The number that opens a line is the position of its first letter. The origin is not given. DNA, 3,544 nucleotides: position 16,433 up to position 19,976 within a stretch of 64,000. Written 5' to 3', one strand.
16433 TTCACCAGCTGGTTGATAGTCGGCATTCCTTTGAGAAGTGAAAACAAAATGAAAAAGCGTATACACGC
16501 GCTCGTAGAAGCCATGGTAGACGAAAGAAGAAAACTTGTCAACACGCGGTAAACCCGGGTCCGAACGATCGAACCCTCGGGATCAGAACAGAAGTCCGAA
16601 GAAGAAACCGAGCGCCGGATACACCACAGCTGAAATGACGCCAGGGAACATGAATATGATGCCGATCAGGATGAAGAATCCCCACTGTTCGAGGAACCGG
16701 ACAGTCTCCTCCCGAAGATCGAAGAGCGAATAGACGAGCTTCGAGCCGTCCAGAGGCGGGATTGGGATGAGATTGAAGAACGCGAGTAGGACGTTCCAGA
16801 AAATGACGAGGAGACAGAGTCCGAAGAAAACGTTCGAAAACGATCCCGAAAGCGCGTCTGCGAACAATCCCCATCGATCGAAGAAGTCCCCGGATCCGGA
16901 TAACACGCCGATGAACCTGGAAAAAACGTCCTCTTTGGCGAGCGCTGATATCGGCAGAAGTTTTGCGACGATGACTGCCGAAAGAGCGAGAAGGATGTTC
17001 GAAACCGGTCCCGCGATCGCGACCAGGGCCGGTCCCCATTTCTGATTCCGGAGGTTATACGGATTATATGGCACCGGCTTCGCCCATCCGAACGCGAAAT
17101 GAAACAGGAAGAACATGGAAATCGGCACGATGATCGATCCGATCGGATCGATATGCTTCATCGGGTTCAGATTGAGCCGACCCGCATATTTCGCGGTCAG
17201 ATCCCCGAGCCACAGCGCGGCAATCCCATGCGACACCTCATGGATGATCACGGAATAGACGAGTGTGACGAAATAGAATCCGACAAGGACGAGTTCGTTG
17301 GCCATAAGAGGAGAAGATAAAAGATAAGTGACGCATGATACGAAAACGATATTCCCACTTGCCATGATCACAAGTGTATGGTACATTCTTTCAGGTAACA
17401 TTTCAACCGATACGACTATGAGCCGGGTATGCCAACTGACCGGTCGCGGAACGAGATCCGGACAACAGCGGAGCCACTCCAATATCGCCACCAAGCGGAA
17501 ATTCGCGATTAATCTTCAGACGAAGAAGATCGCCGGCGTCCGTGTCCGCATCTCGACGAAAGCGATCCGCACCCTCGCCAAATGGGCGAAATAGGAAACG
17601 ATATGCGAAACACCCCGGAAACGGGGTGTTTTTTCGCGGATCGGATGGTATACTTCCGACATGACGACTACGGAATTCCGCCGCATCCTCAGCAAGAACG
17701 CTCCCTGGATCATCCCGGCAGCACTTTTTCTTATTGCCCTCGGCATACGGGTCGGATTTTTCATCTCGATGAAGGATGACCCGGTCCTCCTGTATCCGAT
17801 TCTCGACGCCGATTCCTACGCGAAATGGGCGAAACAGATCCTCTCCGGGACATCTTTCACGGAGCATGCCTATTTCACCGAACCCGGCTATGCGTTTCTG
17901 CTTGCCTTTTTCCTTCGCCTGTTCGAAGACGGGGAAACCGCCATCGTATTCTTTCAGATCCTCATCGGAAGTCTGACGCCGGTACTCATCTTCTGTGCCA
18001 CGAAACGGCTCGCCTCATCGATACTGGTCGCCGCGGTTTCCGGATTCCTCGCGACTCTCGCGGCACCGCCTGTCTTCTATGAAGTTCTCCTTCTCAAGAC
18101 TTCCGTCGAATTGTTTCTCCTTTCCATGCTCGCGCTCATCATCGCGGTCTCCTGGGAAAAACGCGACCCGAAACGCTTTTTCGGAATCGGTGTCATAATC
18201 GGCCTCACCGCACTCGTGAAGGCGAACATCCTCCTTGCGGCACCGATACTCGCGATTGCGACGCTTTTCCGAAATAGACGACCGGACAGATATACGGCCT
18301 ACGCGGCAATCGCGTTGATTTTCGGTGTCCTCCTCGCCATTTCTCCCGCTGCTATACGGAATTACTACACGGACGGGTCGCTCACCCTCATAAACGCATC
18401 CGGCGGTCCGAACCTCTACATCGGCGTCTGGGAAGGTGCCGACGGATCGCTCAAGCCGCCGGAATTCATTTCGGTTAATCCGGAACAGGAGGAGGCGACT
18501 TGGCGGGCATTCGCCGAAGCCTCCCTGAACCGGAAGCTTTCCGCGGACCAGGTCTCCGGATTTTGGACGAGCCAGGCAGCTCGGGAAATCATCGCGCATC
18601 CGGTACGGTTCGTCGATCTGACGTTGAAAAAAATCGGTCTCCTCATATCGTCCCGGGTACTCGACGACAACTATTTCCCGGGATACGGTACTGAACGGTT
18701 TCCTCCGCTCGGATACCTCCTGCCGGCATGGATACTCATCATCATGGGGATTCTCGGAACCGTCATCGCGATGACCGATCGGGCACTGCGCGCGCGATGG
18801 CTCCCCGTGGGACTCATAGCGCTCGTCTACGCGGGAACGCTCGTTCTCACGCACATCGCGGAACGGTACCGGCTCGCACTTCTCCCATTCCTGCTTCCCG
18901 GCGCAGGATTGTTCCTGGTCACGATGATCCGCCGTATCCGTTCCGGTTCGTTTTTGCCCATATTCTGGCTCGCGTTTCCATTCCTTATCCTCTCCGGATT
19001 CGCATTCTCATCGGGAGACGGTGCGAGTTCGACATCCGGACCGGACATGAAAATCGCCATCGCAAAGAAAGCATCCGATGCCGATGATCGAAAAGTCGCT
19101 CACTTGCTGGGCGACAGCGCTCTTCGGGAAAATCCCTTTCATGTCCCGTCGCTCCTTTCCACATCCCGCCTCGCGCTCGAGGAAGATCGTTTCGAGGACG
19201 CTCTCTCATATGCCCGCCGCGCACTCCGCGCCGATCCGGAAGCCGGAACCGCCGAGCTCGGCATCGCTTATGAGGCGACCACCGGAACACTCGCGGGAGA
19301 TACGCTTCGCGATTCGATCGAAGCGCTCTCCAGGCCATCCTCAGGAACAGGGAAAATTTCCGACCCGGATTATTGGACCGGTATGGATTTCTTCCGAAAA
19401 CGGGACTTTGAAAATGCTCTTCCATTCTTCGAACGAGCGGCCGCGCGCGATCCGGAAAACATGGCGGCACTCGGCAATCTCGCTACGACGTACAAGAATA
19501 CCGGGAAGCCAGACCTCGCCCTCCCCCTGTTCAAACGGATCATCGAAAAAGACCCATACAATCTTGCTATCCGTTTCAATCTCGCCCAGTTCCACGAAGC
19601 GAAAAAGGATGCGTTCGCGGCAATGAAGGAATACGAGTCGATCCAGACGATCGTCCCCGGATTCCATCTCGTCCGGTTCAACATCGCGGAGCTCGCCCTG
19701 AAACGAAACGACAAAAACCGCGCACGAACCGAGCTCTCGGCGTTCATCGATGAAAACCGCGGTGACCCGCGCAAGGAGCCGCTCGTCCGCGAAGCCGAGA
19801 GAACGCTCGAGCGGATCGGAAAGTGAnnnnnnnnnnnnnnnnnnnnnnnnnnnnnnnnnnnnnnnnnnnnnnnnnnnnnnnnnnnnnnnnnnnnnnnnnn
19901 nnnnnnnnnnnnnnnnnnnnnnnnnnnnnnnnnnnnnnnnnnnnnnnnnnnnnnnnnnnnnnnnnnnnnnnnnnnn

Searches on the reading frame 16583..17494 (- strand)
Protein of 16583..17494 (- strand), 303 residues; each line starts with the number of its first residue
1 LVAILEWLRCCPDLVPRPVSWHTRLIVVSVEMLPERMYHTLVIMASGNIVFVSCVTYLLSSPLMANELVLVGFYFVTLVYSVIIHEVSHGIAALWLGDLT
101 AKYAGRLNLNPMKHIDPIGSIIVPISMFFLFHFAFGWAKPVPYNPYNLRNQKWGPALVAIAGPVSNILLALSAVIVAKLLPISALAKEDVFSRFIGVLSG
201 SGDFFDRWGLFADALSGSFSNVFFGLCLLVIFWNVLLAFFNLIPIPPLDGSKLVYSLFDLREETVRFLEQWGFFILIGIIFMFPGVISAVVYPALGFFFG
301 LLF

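Call 77: search_protein_families(library=pfam, proteins=[window:16583-17494:-], max_evalue=0.00001)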
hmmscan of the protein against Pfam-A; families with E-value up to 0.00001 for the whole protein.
window:16583-17494:- (303 aa): 1 family
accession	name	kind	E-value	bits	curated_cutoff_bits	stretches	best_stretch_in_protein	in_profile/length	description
PF02163.28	Peptidase_M50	-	1.1e-12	48.2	27.2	1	150-278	73-214/221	Peptidase family M50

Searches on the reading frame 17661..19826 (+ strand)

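Call 77: search_protein_families(library=pfam, proteins=[window:17661-19826:+], max_evalue=0.00001)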
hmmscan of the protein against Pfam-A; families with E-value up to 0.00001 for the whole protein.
window:17661-19826:+ (721 aa): 12 families
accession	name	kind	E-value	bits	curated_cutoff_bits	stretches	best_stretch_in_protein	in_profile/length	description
PF14559.12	TPR_19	-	3.8e-16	59.6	25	0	580-619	4-43/68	Tetratricopeptide repeat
PF13432.12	TPR_16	-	5.3e-13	49.6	32.7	1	574-634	4-64/65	Tetratricopeptide repeat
PF13431.12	TPR_17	-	2.2e-12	46.7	24.4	0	589-621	1-33/34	Tetratricopeptide repeat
PF13428.12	TPR_14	-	2.7e-12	46.5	23.5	0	607-644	7-44/44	Tetratricopeptide repeat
PF07719.23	TPR_2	-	3.6e-12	45.8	27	0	571-600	5-34/34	Tetratricopeptide repeat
PF13231.12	PMT_2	-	5.4e-12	46.6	26.1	1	75-230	4-157/160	Dolichyl-phosphate-mannose-protein mannosyltransferase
PF00515.34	TPR_1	-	6.3e-11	42.1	27.8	0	603-634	3-34/34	Tetratricopeptide repeat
PF13176.12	TPR_7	-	2.1e-08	34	27.9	0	603-632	1-32/36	Tetratricopeptide repeat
PF13181.12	TPR_8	-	5.3e-07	29.7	25.7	0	603-632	3-32/34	Tetratricopeptide repeat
PF13174.12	TPR_6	-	9.9e-07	29.5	26.3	0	606-632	5-31/33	Tetratricopeptide repeat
PF13424.12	TPR_12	-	1.7e-06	28.6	30.1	0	575-629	11-73/77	Tetratricopeptide repeat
PF24575.1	TPR_Slam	-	3.9e-06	27.7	35.2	0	587-644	35-90/104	Surface lipoprotein assembly modifier, N-terminal TPR repeats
